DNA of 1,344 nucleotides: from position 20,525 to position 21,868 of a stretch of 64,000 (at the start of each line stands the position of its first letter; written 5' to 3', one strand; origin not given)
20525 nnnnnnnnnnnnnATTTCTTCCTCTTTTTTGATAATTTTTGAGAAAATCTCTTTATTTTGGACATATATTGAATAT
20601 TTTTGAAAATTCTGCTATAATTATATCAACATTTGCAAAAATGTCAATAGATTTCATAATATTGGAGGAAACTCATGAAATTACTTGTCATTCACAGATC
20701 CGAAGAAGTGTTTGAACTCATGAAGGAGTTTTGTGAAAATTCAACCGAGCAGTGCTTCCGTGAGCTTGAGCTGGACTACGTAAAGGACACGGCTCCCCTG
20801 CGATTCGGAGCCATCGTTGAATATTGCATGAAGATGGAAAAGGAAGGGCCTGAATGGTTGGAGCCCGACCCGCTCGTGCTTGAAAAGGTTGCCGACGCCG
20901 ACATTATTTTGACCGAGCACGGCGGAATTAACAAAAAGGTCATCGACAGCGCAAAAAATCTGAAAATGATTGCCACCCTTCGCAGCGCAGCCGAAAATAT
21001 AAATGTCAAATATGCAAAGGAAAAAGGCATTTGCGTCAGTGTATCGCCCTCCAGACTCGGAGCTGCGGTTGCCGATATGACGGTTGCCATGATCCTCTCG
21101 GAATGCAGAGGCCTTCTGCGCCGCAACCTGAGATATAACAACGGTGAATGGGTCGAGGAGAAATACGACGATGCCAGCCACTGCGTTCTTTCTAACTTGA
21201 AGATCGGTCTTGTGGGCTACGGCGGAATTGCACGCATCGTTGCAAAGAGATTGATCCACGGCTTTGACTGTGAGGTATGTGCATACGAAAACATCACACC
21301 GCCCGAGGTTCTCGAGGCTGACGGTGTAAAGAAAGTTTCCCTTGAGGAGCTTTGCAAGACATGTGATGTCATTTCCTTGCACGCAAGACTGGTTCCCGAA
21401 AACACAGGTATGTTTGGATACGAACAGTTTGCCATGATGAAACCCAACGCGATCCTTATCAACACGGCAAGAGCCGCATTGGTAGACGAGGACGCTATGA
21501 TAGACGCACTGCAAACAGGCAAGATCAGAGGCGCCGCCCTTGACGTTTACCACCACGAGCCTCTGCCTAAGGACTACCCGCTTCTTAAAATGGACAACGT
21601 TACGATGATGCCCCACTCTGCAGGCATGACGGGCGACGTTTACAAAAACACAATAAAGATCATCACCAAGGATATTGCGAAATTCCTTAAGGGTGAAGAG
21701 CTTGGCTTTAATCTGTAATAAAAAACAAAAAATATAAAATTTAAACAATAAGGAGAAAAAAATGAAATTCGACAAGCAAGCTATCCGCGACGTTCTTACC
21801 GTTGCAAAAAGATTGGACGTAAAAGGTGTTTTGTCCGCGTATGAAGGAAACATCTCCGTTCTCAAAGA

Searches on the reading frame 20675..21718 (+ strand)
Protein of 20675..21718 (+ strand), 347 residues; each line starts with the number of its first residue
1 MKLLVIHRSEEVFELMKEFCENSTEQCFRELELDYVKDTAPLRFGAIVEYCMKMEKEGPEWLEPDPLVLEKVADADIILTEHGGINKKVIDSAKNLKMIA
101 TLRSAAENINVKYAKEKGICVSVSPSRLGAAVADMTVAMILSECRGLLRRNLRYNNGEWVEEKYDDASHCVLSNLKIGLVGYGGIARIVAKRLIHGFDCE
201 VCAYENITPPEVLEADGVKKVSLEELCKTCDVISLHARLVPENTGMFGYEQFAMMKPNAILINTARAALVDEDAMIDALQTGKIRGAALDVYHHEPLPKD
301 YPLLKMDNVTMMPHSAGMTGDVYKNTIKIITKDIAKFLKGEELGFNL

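Call 7: search_protein_families(library=pfam, proteins=[window:20675-21718:+], max_evalue=0.01)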
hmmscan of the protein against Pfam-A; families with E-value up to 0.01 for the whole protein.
window:20675-21718:+ (347 aa): 2 families
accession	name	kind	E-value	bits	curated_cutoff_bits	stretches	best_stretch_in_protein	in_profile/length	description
PF02826.25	2-Hacid_dh_C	-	1.1e-53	181.7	25.1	1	137-316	1-178/178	D-isomer specific 2-hydroxyacid dehydrogenase, NAD binding domain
PF00389.36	2-Hacid_dh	-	1e-15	58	24.6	1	68-343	33-129/134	D-isomer specific 2-hydroxyacid dehydrogenase, catalytic domain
